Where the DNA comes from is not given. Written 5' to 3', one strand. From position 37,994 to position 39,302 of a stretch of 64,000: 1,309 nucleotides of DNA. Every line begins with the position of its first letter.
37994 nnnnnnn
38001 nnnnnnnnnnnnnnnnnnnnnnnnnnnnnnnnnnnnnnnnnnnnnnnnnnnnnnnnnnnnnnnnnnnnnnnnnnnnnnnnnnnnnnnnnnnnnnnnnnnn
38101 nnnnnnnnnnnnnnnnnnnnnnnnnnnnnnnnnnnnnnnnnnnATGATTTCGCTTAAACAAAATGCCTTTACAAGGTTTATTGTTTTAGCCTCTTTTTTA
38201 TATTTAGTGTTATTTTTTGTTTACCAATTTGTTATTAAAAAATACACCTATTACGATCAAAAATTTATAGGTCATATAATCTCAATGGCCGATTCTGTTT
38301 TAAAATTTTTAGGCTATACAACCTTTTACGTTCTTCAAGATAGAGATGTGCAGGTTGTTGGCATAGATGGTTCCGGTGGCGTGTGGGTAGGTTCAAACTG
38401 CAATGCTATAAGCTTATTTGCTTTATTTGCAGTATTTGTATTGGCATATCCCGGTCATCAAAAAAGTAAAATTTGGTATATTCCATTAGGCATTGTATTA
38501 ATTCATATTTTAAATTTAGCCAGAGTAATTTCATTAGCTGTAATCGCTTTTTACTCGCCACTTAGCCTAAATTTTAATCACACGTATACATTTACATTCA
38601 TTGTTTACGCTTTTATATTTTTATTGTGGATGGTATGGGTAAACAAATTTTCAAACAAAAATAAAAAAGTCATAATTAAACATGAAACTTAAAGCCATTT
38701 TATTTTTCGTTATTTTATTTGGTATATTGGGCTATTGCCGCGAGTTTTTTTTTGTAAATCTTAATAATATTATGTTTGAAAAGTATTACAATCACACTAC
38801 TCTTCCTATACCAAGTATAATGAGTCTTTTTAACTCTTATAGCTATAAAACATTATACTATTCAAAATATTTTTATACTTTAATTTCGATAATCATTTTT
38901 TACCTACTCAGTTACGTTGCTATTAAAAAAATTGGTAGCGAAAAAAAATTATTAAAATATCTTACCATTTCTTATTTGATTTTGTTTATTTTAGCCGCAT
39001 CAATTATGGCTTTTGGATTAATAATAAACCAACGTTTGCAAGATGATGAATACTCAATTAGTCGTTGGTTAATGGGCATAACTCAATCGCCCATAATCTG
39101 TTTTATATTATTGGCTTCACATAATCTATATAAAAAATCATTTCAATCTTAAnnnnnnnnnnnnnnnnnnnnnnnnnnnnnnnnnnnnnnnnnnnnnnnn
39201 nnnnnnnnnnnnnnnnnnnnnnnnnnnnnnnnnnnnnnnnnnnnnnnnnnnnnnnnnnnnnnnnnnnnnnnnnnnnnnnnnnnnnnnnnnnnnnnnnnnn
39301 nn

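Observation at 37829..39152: Exosortase unit whose adjacent substrate is a ~18-residue Pro/Cys peptide, back-to-back with the glycan locus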

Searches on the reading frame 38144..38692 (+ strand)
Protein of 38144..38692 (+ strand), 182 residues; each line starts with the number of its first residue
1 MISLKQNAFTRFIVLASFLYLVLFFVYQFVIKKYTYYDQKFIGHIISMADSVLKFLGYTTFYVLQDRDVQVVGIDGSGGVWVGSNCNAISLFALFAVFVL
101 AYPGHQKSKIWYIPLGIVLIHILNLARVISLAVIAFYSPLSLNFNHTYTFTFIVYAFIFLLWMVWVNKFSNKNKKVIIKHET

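Call 3: search_protein_families(library=ncbifam, proteins=[window:38144-38692:+], max_evalue=1)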
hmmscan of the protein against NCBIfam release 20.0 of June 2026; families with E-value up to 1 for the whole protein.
window:38144-38692:+ (182 aa): 9 families
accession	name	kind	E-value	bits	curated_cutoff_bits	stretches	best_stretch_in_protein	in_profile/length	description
NF046081.1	exosort_XrtX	exception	7.5e-54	182.1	170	1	7-174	2-167/168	exosortase X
TIGR04128.1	exoso_Fjoh_1448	exception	3.5e-26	92.4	90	1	7-170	6-173/174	exosortase family protein XrtF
NF046083.1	exosort_XrtY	exception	2.6e-14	53.5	160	1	27-166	35-168/168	exosortase Y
TIGR04177.1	exosort_XrtH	exception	1.3e-11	44.8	86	1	11-170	2-156/158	exosortase H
TIGR04178.1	exo_archaeo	signature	5.7e-11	42.6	23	1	82-166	3-94/97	exosortase/archaeosortase family protein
TIGR04300.1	exosort_XrtM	exception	5.6e-06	26.9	125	1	37-166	16-144/150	exosortase family protein XrtM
TIGR04144.1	archaeo_VPXXXP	exception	9.9e-05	22.3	150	1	17-169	3-153/156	archaeosortase B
TIGR04125.1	exosort_PGF_TRM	exception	0.0053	16.2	75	1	9-133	81-197/271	archaeosortase A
NF033505.2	paceosortase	exception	0.014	15.5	80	1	8-172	4-151/167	pacearchaeosortase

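Call 4: search_protein_families(library=pfam, proteins=[window:38144-38692:+], max_evalue=1)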
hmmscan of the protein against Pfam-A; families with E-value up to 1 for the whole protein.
window:38144-38692:+ (182 aa): 4 families
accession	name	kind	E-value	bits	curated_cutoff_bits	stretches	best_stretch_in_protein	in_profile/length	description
PF09721.15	Exosortase_EpsH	-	0.0017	18.3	25.7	1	18-165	104-251/254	Transmembrane exosortase (Exosortase_EpsH)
PF05251.17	Ost5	-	0.0028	18.4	27.4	1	135-179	2-46/73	Oligosaccharyltransferase subunit 5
PF11119.13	DUF2633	-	0.12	12.7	25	0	7-29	9-31/43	Protein of unknown function (DUF2633)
PF06532.16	NrsF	-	0.32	11.2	26.8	1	88-166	60-139/204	Negative regulator of sigma F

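Call 8: find_homologous_proteins(query=window:38144-38692:+)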
Query window:38144-38692:+ (182 aa): 525 proteins with E <= 0.001 among 696 candidates; the best 120 are listed.
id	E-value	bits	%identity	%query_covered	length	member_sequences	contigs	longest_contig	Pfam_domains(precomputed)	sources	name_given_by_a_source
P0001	4.0e-110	384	98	100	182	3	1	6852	-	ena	-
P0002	5.1e-88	312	83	96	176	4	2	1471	-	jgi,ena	-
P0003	7.9e-83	295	76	97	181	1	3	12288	PF09721.16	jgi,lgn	-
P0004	9.1e-83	295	72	99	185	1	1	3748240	PF09721.16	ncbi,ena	-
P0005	1.1e-82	295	77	95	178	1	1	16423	PF09721.16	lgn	-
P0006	1.3e-82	294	73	95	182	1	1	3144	PF09721.16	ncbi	-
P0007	3.5e-82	293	76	97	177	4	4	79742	PF09721.16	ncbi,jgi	jgi:exosortase family protein XrtF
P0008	2.7e-81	290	70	99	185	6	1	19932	PF09721.16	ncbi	-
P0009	7.6e-81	289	74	96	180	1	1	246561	PF09721.16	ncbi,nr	ncbi:MAG: archaeosortase/exosortase family protein [Bacteroidota bacterium]|nr:archaeosortase/exosor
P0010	1.3e-80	288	76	96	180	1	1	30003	PF09721.16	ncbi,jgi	jgi:exosortase family protein XrtF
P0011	8.6e-80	285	73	95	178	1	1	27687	-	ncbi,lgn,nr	ncbi:MAG: hypothetical protein JWO32_1211 [Bacteroidetes bacterium]|nr:hypothetical protein [Bactero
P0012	1.6e-78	281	69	95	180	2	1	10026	PF09721.16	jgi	jgi:exosortase family protein XrtF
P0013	2.0e-78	281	68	98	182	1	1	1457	PF09721.16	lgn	-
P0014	2.1e-78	281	68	96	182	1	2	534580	PF09721.16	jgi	jgi:exosortase family protein XrtF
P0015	2.3e-78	281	70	95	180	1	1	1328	-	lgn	-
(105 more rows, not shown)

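Call 13: find_related_loci(query=A2, collection=genome_contigs, flank=10000)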
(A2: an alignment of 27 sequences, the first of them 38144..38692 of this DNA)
Query A2 (182 aa) in genome_contigs; peptide patterns used: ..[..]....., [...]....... (x = any residue, [..] = any of these).
213 stretches matched a pattern; 174 encode a relative of the query (tblastn E <= 1e-3); the best 80 are kept; 80 distinct loci.
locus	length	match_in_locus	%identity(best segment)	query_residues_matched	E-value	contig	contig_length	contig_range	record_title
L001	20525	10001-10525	74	1-175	2e-86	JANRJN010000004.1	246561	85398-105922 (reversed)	MAG: Bacteroidota bacterium isolate bins.163 k141_4248049, whole genome shotgun sequence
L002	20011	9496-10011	73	4-175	2e-84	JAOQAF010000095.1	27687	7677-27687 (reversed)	MAG: Bacteroidetes bacterium isolate RYN_275 scaffold_2929602, whole genome shotgun sequence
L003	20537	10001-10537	73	3-181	8e-82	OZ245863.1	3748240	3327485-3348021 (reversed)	MAG: Bacteroidia bacterium isolate 862c75a2-6996-4fe0-bbec-c80beff68386 genome assembly, chromosome: 1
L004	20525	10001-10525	67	4-181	1e-79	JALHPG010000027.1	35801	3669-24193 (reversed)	MAG: Bacteroidia bacterium isolate bin.223_sub c_000000005458, whole genome shotgun sequence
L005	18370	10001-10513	68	4-174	2e-79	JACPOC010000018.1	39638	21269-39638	MAG: Bacteroidetes bacterium isolate NC_groundwater_591_Pr5_B-0.1um_36_15 alan_book_18_scaffold_20535, whole genome shot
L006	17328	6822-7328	69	4-172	9e-79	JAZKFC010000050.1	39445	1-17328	MAG: Bacteroidota bacterium isolate DC_HB_02_SPN181219-bin060_1 DCHB02SPN_B060_1_000000000050, whole genome shotgun sequ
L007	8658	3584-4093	69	3-172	4e-78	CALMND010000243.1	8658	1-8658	MAG TPA_asm: uncultured Bacteroidetes bacterium isolate SRR5676438_bin.161_CONCOCT_v1.1_MAG genome assembly, contig: ERZ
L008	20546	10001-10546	71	2-181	9e-78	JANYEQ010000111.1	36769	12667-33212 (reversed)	MAG: Bacteroidetes bacterium isolate 338R_metabinner_3 338R_k141_383217, whole genome shotgun sequence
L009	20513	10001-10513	67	4-174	6e-78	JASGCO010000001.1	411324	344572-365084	MAG: Sediminibacterium sp. isolate MAG03 NODE_2_length_411324_cov_22.214998, whole genome shotgun sequence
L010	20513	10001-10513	67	5-175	2e-77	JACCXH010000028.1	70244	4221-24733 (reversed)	MAG: Bacteroidetes bacterium isolate MGR_bin173 SD2897-2912_k127_3855537, whole genome shotgun sequence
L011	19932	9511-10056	71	2-181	2e-77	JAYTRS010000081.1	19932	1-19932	MAG: Bacteroidota bacterium isolate GFS_4821 GFS_4821_80, whole genome shotgun sequence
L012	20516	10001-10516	67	3-174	9e-77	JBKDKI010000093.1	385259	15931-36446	MAG: Sphingobacteriaceae bacterium isolate samp_2119_concoct_958 samp_2119_1105295, whole genome shotgun sequence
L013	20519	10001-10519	65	5-177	2e-76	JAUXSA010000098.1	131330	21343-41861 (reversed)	MAG: Bacteroidota bacterium isolate C12_metabat.bin.29 C12_k141_130608, whole genome shotgun sequence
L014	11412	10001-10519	66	3-175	1e-76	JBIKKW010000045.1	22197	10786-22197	MAG: Bacteroidia bacterium isolate ME2014-08-05_3300044627_group5_bin76 Rohwer_bin414_scaffold_510_c2, whole genome shot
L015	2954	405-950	63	3-181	2e-77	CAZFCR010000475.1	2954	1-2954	MAG TPA_asm: uncultured Akkermansia sp. isolate SRP302895_co1_24 genome assembly, contig: NODE_78259_length_2954_cov_5.0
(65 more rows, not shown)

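Call 20: find_encoding_contigs(protein=P0007, flank=10000, max_places=2)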
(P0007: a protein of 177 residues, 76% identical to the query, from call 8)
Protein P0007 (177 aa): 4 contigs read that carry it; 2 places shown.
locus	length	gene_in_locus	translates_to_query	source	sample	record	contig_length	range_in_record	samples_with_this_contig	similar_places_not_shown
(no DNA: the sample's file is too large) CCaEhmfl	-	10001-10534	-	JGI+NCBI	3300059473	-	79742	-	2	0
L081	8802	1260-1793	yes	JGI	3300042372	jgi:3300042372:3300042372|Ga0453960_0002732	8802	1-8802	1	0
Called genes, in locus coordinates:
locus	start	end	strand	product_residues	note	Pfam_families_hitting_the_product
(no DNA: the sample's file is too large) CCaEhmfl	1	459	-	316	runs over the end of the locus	PF01073:3Beta_HSD, PF01370:Epimerase, PF02719:Polysacc_synt_2, PF04321:RmlD_sub_bind, PF05368:NmrA (faint), PF07993:NAD_binding_4, PF16363:GDP_Man_Dehyd, PF13460:NAD_binding_10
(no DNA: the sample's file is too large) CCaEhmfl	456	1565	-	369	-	PF01041:DegT_DnrJ_EryC1, PF00155:Aminotran_1_2, PF01053:Cys_Met_Meta_PP, PF00266:Aminotran_5 (faint)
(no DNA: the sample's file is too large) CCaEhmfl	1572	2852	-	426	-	PF00005:ABC_tran, PF13175:AAA_15 (faint), PF13304:AAA_21 (faint), PF14524:Wzt_C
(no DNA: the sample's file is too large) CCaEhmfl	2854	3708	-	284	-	PF01061:ABC2_membrane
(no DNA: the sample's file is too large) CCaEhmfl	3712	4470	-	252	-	PF00977:His_biosynth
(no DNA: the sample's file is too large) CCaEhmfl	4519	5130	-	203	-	PF00117:GATase, PF07722:Peptidase_C26 (faint)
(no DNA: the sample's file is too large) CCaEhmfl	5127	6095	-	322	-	PF01073:3Beta_HSD, PF01370:Epimerase, PF02719:Polysacc_synt_2, PF04321:RmlD_sub_bind, PF16363:GDP_Man_Dehyd, PF07993:NAD_binding_4, PF13460:NAD_binding_10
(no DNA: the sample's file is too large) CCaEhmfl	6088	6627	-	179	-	PF02357:NusG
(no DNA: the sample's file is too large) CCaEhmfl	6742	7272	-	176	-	-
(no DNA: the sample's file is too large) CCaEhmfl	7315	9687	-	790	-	PF02706:Wzz (weak), PF10609:ParA (faint), PF13614:AAA_31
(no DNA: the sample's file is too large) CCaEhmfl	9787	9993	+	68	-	PF28310:PID_CTERM (weak)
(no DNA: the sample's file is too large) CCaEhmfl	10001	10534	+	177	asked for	PF09721:Exosortase_EpsH (weak)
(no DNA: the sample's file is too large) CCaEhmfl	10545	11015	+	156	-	-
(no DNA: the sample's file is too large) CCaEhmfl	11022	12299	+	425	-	PF00464:SHMT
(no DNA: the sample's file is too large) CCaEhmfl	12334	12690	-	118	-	PF02152:FolB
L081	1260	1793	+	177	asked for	PF09721:Exosortase_EpsH (weak)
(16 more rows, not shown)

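Call 34: search_solved_structures(query=A2, max_evalue=1)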
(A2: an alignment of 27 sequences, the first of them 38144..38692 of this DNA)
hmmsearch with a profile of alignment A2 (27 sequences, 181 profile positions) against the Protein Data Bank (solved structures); distinct sequences matched with E-value up to 1: 0.

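Call 64: predict_structure(alignment_id=A2)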
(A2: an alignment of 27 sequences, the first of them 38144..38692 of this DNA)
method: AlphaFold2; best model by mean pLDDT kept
length: 182 residues; sequences in the alignment: 27
mean_pLDDT: 73.5   pTM: 0.64
mean pLDDT of the five models: 73.5, 72.8, 64.0, 57.3, 52.2
residues with pLDDT >= 90: 15; 70-90: 98; 50-70: 67; < 50: 2
segments of 3 or more residues with pLDDT < 50: none
pLDDT, mean of each block of 10 residues (from residue 1): 62 77 80 68 86 93 80 84 68 65 57 72 84 85 69 73 66 55 54
secondary structure, 60 per line:
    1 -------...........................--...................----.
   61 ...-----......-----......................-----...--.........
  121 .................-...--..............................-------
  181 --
elements in order: H8-34 H37-55 E60-63 E69-74 E80-83 H84-101 H112-137 H144-173

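Call 74: fold_search(model_id=the predicted structure, library=pdb)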
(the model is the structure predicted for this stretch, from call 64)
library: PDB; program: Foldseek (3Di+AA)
matches with E <= 10: 34; with E <= 0.001: 0
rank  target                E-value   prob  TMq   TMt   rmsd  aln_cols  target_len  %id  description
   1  5b64_B                2.2e+00  0.08  0.17  0.24  11.0        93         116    8  A novel binding mode of MAGUK GK domain revealed by DLG GK domain in complex with KIF13B MBS domain (released 2016-10-12)
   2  4py5_A                2.8e+00  0.06  0.12  0.09  11.5        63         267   14  Thermovibrio ammonificans RNase H3 in complex with 19-mer RNA/DNA (released 2014-07-30)
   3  9fw6_B                3.1e+00  0.05  0.12  0.08  14.3        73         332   12  A ternary complex of plant adenosine kinase 1 from moss Physcomitrella patens (PpADK1) with adenosine and ADP (released 2025-04-09)
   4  9kqn_C                3.1e+00  0.04  0.13  0.11  13.2        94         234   11  Hsp90-Cdc37-PINK1 complex (released 2025-10-15)
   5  1vgo_B                3.5e+00  0.04  0.20  0.17  16.4       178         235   15  Crystal Structure of Archaerhodopsin-2 (released 2005-10-04)
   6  2zdi_C                3.7e+00  0.01  0.11  0.13  18.1       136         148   14  Crystal structure of Prefoldin from Pyrococcus horikoshii OT3 (released 2008-02-05)
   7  6cj0_A                4.2e+00  0.13  0.22  0.16   8.7        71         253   14  Chromosomal trehalose-6-phosphate phosphatase from P. aeruginosa (released 2018-05-09)
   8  6d3v_A                4.2e+00  0.11  0.17  0.13   9.2        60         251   13  Chromosomal trehalose-6-phosphate phosphatase from P. aeruginosa (released 2018-05-09)
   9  2i6a_A                4.2e+00  0.04  0.14  0.08  13.1        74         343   11  Human Adenosine Kinase in Complex With 5'-Deoxy-5-Iodotubercidin (released 2007-01-02)
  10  9mno_A                5.2e+00  0.02  0.13  0.11  14.0       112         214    8  Structure of the TelA-associated type VII secretion system chaperone LcpA in complex with the chaperone binding site o (released 2025-11-05)
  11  6ilr_B                5.6e+00  0.04  0.12  0.10  11.9        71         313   18  Structure of Arabidopsis thaliana Ribokinase in unligand form (released 2019-03-13)
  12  4n08                  5.9e+00  0.04  0.12  0.07  12.6        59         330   10  Structure of Trypanosoma brucei brucei adenosine kinase (apo) (released 2014-01-15)
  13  1dze_A                5.9e+00  0.03  0.24  0.20  17.8       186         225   13  Structure of the M Intermediate of Bacteriorhodopsin trapped at 100K (released 2000-08-16)
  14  8ouh_B                5.9e+00  0.02  0.15  0.08  16.6       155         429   12  Complex of human ASCT2 with Syncytin-1 (released 2024-05-01)
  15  2e7u                  6.2e+00  0.08  0.20  0.09   8.1        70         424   11  Crystal structure of glutamate-1-semialdehyde 2,1-aminomutase from Thermus thermophilus HB8 (released 2007-07-17)
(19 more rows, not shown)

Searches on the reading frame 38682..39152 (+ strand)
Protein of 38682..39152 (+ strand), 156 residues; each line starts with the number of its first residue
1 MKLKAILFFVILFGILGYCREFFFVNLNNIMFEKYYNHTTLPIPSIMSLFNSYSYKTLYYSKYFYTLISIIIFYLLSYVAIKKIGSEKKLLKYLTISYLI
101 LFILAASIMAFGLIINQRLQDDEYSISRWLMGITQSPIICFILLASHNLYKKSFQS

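Call 3: search_protein_families(library=ncbifam, proteins=[window:38682-39152:+], max_evalue=1)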
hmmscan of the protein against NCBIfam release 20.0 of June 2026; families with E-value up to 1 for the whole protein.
window:38682-39152:+ (156 aa): 1 family
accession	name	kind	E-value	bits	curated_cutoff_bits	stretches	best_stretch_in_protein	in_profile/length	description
TIGR04554.1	3TM_mycoplas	hypoth_equivalog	0.021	15.1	40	1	65-144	11-91/105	TIGR04554 family membrane protein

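Call 4: search_protein_families(library=pfam, proteins=[window:38682-39152:+], max_evalue=1)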
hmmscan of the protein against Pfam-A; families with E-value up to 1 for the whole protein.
window:38682-39152:+ (156 aa): 1 family
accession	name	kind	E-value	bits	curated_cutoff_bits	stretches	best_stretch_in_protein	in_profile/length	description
PF05656.20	DUF805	-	0.018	15.9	25.7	1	62-143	12-93/111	Protein of unknown function (DUF805)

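Call 21: list_cluster_members(proteins=[window:38682-39152:+, window:37923-38129:+, P0123, P0133, P0007, P0095])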
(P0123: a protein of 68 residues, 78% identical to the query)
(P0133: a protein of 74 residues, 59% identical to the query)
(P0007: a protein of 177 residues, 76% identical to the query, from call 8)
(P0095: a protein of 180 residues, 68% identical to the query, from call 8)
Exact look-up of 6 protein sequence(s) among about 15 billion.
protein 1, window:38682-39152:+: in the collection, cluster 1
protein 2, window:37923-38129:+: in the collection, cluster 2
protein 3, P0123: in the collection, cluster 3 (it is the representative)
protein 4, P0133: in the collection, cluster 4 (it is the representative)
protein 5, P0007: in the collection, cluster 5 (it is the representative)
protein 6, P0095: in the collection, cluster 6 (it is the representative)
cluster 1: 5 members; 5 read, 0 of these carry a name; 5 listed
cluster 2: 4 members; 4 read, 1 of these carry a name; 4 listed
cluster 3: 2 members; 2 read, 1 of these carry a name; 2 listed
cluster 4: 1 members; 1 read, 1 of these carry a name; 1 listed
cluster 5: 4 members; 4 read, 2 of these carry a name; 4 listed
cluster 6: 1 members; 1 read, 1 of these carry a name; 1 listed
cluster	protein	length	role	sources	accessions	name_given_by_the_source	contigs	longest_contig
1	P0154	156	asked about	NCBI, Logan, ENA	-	-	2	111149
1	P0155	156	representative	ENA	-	-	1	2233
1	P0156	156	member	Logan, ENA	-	-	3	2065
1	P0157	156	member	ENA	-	-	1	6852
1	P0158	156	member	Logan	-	-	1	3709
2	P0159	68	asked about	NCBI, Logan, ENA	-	-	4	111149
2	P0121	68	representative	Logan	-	-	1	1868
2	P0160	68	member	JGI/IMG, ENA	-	hypothetical protein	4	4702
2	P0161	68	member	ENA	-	-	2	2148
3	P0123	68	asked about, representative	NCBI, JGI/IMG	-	hypothetical protein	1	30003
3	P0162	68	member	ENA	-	-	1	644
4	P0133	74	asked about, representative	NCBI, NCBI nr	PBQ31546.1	hypothetical protein CNR22_07120 [Sphingobacteriaceae bacterium]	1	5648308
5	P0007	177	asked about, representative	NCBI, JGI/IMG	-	exosortase family protein XrtF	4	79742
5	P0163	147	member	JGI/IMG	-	exosortase/archaeosortase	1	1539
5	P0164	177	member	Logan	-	-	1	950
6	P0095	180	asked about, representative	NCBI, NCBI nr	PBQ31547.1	hypothetical protein CNR22_07125 [Sphingobacteriaceae bacterium]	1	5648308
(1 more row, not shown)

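Call 35: search_solved_structures(query=window:38682-39152:+, max_evalue=1)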
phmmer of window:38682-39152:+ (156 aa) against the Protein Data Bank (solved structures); distinct sequences matched with E-value up to 1: 0.

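Call 40: search_protein_families(library=ncbifam, alignment_id=A6, max_evalue=10)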
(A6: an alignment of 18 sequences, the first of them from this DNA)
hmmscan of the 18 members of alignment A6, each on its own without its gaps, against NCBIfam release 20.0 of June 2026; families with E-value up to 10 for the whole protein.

A. member 1, seq(156 aa): 1 family
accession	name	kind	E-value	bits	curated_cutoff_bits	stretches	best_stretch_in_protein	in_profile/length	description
TIGR04554.1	3TM_mycoplas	hypoth_equivalog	0.021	15.1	40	1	65-144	11-91/105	TIGR04554 family membrane protein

B. families by the number of members that match (of 18 scanned): 18 families
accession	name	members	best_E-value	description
NF046082.1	assoc_w_XrtX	16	8.7e-12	XrtX-associated membrane protein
TIGR04554.1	3TM_mycoplas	1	0.021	TIGR04554 family membrane protein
NF038087.1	arch_ser_synth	1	0.028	archaetidylserine synthase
TIGR02123.1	TRAP_fused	1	0.05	TRAP transporter fused permease subunit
NF008593.0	PRK11560.1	1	0.052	kdo(2)-lipid A phosphoethanolamine 7''-transferase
TIGR02908.1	CoxD_Bacillus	1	0.078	cytochrome c oxidase subunit IVB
NF008001.0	PRK10726.1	1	0.28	DUF3561 family protein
NF043065.1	MMSYN1_0478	1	0.28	MFS transporter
TIGR04132.1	intra_fol_E_lig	1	0.34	putative folate metabolism gamma-glutamate ligase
TIGR00764.1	lon_rel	1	0.4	ATP-dependent protease LonB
NF005023.0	PRK06433.1-2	1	0.43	NADH dehydrogenase subunit J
NF043039.1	HgcAB_like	1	0.44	HgcAB-like fusion protein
NF001956.0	PRK00733.3-1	1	0.49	sodium-translocating pyrophosphatase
NF002687.0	PRK02463.1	1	1.7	membrane protein insertase YidC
TIGR03943.1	TIGR03943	1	1.9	TIGR03943 family putative permease subunit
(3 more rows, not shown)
